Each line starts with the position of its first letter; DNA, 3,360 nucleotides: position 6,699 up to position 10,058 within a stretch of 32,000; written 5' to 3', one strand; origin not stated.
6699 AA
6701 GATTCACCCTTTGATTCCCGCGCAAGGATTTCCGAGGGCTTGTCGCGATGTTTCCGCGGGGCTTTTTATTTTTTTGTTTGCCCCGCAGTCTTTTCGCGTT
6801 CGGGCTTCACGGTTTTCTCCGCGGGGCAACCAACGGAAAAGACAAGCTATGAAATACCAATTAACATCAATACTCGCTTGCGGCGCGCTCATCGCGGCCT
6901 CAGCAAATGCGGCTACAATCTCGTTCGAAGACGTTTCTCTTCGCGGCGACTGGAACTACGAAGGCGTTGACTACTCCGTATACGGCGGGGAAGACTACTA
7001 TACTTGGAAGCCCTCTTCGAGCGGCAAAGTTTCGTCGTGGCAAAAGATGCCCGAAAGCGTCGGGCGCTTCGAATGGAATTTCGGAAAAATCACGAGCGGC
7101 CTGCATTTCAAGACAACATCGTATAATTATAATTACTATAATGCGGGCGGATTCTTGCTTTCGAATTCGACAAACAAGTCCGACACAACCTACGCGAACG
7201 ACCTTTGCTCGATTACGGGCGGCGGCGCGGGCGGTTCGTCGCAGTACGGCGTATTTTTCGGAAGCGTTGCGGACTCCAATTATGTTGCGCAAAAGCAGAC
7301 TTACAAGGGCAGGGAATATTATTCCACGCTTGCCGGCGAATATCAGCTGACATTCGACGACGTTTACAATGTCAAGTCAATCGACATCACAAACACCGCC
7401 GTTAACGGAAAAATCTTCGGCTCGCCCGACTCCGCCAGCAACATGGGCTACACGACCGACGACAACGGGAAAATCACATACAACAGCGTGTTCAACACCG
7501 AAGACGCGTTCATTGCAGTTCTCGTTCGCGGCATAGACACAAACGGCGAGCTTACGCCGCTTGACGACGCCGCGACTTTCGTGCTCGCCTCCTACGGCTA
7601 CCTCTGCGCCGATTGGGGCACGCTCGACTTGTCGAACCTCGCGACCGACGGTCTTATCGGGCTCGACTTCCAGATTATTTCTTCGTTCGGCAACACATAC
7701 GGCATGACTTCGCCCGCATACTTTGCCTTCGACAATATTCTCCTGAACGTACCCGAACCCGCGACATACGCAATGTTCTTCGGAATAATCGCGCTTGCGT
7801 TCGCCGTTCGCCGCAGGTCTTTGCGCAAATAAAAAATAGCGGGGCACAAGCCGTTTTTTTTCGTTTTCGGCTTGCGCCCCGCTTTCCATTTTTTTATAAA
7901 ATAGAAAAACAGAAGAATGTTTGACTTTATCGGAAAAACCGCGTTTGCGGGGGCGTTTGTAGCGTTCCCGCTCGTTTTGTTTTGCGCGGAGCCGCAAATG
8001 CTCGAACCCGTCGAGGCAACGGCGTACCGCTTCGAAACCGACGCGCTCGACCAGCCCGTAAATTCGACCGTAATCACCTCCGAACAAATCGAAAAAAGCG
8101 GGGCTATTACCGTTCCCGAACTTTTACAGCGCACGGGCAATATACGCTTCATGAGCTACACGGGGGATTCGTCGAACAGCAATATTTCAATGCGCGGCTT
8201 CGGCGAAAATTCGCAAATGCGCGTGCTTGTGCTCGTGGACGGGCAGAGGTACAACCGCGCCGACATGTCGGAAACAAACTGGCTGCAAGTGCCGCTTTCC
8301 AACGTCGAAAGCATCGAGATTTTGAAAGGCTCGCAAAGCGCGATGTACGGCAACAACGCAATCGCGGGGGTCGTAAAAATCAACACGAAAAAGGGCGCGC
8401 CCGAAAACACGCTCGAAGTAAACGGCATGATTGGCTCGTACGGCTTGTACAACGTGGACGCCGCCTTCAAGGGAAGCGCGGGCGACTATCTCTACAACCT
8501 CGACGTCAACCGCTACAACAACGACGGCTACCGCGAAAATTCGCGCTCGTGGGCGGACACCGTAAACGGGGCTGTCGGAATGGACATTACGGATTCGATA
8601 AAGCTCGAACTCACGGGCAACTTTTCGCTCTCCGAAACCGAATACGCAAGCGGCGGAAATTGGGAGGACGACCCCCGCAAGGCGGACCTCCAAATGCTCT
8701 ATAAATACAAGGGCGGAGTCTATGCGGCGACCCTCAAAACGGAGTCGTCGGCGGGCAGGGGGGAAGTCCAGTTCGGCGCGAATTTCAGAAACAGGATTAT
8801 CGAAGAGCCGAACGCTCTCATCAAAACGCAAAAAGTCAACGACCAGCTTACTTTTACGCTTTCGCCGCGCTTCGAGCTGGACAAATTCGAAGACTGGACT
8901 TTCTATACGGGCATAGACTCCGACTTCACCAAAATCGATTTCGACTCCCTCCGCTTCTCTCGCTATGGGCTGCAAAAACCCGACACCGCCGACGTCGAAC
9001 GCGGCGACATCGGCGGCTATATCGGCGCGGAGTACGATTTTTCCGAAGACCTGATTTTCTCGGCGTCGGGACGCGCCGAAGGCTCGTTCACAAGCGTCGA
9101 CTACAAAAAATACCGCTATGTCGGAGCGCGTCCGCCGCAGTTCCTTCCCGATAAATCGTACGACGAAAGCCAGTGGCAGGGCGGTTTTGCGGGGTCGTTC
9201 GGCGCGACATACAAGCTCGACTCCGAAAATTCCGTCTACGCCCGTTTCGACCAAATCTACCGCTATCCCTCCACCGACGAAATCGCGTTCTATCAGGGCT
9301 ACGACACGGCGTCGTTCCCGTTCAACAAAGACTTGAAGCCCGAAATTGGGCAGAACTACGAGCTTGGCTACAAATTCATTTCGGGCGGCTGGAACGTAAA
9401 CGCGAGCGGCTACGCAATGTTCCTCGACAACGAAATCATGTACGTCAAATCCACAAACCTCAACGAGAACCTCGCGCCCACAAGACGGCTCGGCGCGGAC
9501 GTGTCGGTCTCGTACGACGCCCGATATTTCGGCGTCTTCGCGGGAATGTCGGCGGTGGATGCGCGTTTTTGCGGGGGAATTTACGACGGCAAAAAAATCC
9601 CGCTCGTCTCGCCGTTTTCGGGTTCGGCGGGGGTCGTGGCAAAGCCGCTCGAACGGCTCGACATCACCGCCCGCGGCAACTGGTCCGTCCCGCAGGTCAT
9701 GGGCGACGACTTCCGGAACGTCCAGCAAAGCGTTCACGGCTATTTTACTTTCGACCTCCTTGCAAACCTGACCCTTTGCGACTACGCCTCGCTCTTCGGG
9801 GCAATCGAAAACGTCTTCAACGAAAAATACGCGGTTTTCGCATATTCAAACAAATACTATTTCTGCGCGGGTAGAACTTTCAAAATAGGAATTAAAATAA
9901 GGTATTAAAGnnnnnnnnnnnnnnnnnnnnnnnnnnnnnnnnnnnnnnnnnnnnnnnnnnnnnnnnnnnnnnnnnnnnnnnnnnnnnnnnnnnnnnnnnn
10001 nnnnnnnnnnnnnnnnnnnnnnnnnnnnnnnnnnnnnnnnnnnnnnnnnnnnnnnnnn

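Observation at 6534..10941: Cobalamin riboswitch controlling a TonB receptor flanked by two PEP-CTERM-anchored secreted proteins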

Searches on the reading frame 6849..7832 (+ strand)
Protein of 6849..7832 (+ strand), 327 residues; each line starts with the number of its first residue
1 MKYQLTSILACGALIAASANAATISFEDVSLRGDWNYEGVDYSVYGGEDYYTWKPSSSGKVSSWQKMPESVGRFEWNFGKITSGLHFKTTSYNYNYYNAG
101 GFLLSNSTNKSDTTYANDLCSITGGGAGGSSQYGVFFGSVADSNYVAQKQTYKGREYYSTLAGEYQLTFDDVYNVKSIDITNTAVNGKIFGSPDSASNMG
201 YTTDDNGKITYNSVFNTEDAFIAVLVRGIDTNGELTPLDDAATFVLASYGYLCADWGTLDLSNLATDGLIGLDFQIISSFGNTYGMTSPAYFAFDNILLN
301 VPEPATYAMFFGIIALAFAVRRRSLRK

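Call 3: search_protein_families(library=pfam, proteins=[window:6849-7832:+], max_evalue=1)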
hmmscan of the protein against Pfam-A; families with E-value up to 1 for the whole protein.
window:6849-7832:+ (327 aa): 3 families
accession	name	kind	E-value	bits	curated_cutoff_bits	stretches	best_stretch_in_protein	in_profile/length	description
PF14717.12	DUF4465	-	3.6e-18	67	25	1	94-297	3-176/176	Domain of unknown function (DUF4465)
PF07589.16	PEP-CTERM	-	0.0007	20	20.7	1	301-323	2-24/24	PEP-CTERM motif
PF20380.3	DUF6675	-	0.6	9.7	27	0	150-215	107-172/254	Family of unknown function (DUF6675)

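Call 4: search_protein_families(library=ncbifam, proteins=[window:6849-7832:+], max_evalue=1)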
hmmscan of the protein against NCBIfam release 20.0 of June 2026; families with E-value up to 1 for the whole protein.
window:6849-7832:+ (327 aa): 9 families
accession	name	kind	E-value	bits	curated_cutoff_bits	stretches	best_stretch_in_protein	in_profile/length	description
NF038126.1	PEP_CTERM_FxDxF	subfamily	2e-05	24.9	50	1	298-323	139-165/165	FxDxF family PEP-CTERM protein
NF038120.1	PEP_CTERM_QFxxD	subfamily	7.8e-05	22.6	80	1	286-323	177-214/215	NF038120 family PEP-CTERM protein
TIGR02595.1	PEP_CTERM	domain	0.0002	22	16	1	301-323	1-23/24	PEP-CTERM sorting domain-containing protein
NF038129.1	PEP_NF038129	equivalog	0.00077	19.4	65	1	298-323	168-194/194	NF038129 family PEP-CTERM protein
NF038124.1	PEP_CTERM_TLD_A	exception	0.0072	15.9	100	1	295-323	209-234/235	PEP_CTERM-anchored TLD domain-containing protein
NF035944.1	PEPxxWA-CTERM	domain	0.013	15.4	35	1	301-323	1-24/24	PEPxxWA-CTERM sorting domain-containing protein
NF038118.1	PEP_CTERM_CCXG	equivalog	0.031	13.9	90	1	292-323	166-199/199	CCXG family PEP-CTERM protein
NF038125.1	PEP_CTERM_THxN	subfamily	0.081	12.5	85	0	299-323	222-246/246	THxN family PEP-CTERM protein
NF038119.1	PEP_CTERM_MHFG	equivalog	0.22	11.8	100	1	296-323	231-259/260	MHFG family PEP-CTERM protein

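Call 13: search_solved_structures(query=window:6849-7832:+, max_evalue=1, show_alignments=3)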
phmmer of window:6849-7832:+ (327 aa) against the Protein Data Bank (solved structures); distinct sequences matched with E-value up to 1: 0.

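Call 67: search_solved_structures(query=A3, max_evalue=1, show_alignments=3)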
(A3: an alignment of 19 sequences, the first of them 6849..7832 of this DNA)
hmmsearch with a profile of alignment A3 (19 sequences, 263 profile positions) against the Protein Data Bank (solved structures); distinct sequences matched with E-value up to 1: 9.
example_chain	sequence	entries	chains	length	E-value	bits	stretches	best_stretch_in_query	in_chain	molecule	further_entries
9hmu_A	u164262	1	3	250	2.5e-56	194.4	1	19-241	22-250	DUF4465 domain containing protein D5EK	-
9fct_B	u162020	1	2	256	2.5e-38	135.4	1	1-235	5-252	DUF4465 domain-containing protein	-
9qpm_A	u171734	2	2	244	5.4e-37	131.1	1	45-235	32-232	DUF4465 domain-containing protein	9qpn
4jqr_A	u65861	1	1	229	2.3e-31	112.6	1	24-235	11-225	hypothetical protein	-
4e9k_A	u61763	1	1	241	5.3e-27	98.3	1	45-235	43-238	hypothetical protein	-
9i2l_B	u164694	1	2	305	1.4e-21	80.5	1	53-235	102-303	DUF4465 domain-containing protein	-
9dwe_H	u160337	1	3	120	0.12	15.2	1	94-163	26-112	CR9114 Fab Fab heavy chain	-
4nzt_H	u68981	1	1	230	0.25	14.1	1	94-164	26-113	CR9114 heavy chain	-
9eyi_A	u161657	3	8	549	0.95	12.2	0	114-160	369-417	SMODS-associated and fused to various effectors domain-containing protein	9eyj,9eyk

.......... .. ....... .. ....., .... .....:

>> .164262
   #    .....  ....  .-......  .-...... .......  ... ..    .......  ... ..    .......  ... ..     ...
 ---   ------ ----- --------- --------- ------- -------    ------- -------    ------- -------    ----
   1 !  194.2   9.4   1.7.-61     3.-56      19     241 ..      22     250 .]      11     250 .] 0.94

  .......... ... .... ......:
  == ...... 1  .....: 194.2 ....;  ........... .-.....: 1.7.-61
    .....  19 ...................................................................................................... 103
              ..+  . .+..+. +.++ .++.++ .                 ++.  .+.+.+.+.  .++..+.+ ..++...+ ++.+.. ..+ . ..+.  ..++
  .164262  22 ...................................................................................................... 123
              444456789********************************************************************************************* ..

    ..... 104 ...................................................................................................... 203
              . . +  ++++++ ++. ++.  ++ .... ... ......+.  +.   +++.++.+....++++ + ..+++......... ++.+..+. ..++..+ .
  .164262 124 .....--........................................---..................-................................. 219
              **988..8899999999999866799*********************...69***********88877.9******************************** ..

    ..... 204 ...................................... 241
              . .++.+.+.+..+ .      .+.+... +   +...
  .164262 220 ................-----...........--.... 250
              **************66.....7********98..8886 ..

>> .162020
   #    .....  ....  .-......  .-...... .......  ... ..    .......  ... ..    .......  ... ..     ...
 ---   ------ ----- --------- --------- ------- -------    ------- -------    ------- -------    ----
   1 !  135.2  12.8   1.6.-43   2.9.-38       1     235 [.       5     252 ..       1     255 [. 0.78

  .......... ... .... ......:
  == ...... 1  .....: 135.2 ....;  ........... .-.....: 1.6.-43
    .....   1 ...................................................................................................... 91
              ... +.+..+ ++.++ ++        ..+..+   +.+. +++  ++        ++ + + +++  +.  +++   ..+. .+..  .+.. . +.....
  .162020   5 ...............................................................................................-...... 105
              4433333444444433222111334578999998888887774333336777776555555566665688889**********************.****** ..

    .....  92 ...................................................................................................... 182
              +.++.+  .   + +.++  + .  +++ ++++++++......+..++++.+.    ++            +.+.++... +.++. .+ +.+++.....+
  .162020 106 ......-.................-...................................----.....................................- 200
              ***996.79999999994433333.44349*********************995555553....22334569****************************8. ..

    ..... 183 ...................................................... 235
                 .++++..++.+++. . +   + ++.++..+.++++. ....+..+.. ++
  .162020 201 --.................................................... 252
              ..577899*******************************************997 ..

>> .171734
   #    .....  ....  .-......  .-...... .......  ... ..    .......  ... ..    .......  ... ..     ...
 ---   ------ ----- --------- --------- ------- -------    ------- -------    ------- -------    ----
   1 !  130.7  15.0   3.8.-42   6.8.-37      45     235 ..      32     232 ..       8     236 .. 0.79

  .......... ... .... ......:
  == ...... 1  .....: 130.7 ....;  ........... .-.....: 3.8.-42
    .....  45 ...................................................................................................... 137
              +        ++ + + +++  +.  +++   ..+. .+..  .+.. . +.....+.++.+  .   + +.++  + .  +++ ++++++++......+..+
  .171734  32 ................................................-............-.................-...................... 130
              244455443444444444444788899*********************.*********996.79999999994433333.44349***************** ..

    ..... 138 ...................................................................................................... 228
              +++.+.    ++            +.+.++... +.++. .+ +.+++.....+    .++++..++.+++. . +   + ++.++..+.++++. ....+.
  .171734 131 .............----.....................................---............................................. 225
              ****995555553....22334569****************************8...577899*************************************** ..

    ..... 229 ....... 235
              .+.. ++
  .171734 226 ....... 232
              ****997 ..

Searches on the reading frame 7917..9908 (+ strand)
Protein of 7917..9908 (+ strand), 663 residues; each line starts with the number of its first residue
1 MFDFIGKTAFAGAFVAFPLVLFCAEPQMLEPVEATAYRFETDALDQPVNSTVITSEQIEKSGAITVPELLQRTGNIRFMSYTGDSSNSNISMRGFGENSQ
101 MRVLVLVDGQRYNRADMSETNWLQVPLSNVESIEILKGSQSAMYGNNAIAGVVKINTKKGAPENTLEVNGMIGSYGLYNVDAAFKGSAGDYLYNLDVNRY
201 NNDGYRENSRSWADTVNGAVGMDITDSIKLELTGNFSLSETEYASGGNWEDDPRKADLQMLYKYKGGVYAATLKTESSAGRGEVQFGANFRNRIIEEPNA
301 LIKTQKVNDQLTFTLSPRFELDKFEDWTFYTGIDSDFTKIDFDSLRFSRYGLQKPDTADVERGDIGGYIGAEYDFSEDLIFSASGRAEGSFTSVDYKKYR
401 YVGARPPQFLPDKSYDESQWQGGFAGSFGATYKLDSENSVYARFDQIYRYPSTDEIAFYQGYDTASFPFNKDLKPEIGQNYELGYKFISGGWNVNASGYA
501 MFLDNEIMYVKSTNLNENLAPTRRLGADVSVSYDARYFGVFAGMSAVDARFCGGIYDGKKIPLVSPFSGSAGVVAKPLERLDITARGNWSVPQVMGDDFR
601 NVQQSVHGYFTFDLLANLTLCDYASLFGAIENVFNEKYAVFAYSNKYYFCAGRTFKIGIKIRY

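Call 3: search_protein_families(library=pfam, proteins=[window:7917-9908:+], max_evalue=1)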
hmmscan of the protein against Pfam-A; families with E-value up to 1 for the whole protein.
window:7917-9908:+ (663 aa): 2 families
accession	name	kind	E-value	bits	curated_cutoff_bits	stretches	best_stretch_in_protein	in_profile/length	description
PF00593.30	TonB_dep_Rec_b-barrel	-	3.8e-31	109.9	27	1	177-633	14-436/436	TonB dependent receptor-like, beta-barrel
PF07715.20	Plug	-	6.4e-26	91.4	23.9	1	44-152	3-107/107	TonB-dependent Receptor Plug Domain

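Call 4: search_protein_families(library=ncbifam, proteins=[window:7917-9908:+], max_evalue=1)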
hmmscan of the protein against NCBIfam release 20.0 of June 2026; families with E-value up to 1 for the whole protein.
window:7917-9908:+ (663 aa): 31 families (the best 25 are shown)
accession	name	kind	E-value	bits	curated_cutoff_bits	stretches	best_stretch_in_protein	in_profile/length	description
TIGR01785.1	TonB-hemin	subfamily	3.7e-43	147.9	316.85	2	31-159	3-130/677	TonB-dependent heme/hemoglobin receptor family protein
TIGR01783.1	TonB-siderophor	subfamily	1.7e-41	142.6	223.5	2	47-241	3-195/649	TonB-dependent siderophore receptor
TIGR01786.1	TonB-hemlactrns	subfamily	5.6e-41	140.7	323.75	2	41-159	16-135/719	TonB-dependent hemoglobin/transferrin/lactoferrin family receptor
TIGR01779.1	TonB-B12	equivalog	4e-33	114.8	599.7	2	25-209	24-206/614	TonB-dependent vitamin B12 receptor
NF007926.1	PRK10641.1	equivalog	2e-25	89.4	836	2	34-191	32-185/617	TonB-dependent vitamin B12 receptor BtuB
NF041535.1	TonB_rec_PqqU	equivalog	9e-25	87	1200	2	40-263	10-244/676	TonB-dependent receptor PqqU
NF049947.1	TonB_dep_PCPU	exception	7e-22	77.4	800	2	48-257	52-264/685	TonB-dependent receptor, PCPU motif-type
NF049945.1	TonB_dep_FCYXU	equivalog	2.7e-18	65.9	825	1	29-244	36-257/697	TonB-dependent receptor, FCYXU motif-type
NF053590.1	TonB_dep_TOL0244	equivalog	7.3e-18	64.5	645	1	50-162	32-144/604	TOL_0244 family TonB-dependent receptor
NF010010.0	PRK13483.1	equivalog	6.5e-16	57.5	927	1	26-168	29-173/660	ligand-gated channel protein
NF049944.1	TonB_dep_PUIUD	equivalog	1.1e-14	53.7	850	1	48-246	59-263/686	TonB-dependent receptor, PUIUD motif-type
NF010038.0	PRK13513.1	equivalog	5.3e-14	51.7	942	1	34-165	40-172/659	ligand-gated channel protein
NF010011.0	PRK13484.1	equivalog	1.5e-13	49.9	1197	1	33-184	34-182/682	IreA family TonB-dependent siderophore receptor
NF050067.1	TonBEntbctnRecCfrA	equivalog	4.2e-13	48.5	1200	1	25-167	22-167/698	TonB-dependent ferric enterobactin receptor CfrA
TIGR04056.1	OMP_RagA_SusC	subfamily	2.9e-12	45.8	368.25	1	27-168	76-213/981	SusC/RagA family TonB-linked outer membrane protein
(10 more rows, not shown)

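Call 49: search_solved_structures(query=window:7917-9908:+, max_evalue=0.001)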
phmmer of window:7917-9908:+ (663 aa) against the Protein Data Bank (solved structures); distinct sequences matched with E-value up to 0.001: 27.
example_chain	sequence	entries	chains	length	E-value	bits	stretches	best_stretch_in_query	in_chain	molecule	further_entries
6v81_A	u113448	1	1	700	1.6e-20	76.7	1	9-257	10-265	Probable TonB-dependent receptor YncD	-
9c4o_A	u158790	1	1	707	8.8e-19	70.9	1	42-257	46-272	Pyrroloquinoline quinone transporter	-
3rgn_A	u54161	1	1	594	1e-14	57.4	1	33-227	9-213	Vitamin B12 transporter BtuB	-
3rgm_A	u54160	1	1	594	1.2e-14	57.2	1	33-227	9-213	Vitamin B12 transporter BtuB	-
3m8b_A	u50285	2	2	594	1.3e-14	57.1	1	33-227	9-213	Vitamin B12 transporter btuB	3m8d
1nqe_A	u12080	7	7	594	1.6e-14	56.8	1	33-227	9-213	Vitamin B12 receptor | Vitamin B12 transporter btuB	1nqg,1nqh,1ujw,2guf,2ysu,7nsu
1nqf_A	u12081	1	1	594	1.6e-14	56.8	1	33-227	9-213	Vitamin B12 receptor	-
2gsk_A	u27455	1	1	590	2.1e-14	56.4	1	34-227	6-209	Vitamin B12 transporter btuB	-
2hdf_A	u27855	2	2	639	2e-12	49.9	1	33-160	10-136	Colicin I receptor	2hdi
9nn6_A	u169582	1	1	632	3e-12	49.3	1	35-160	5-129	Colicin I receptor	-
6i96_A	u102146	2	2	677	3.7e-10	42.4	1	46-188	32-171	Metal-pseudopaline receptor CntO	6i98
6i97_A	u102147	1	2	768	4.4e-10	42.1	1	46-187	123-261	Metal-pseudopaline receptor CntO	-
6z8a_A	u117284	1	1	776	4.5e-10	42.1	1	46-187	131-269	Ferrioxamine receptor FoxA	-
8b43_A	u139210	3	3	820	5.5e-10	41.8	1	46-187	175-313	Metal-pseudopaline receptor CntO | Ferrioxamine receptor FoxA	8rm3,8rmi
5fr8_A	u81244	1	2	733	1.8e-08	36.8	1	24-172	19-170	TONB-DEPENDENT SIDEROPHORE RECEPTOR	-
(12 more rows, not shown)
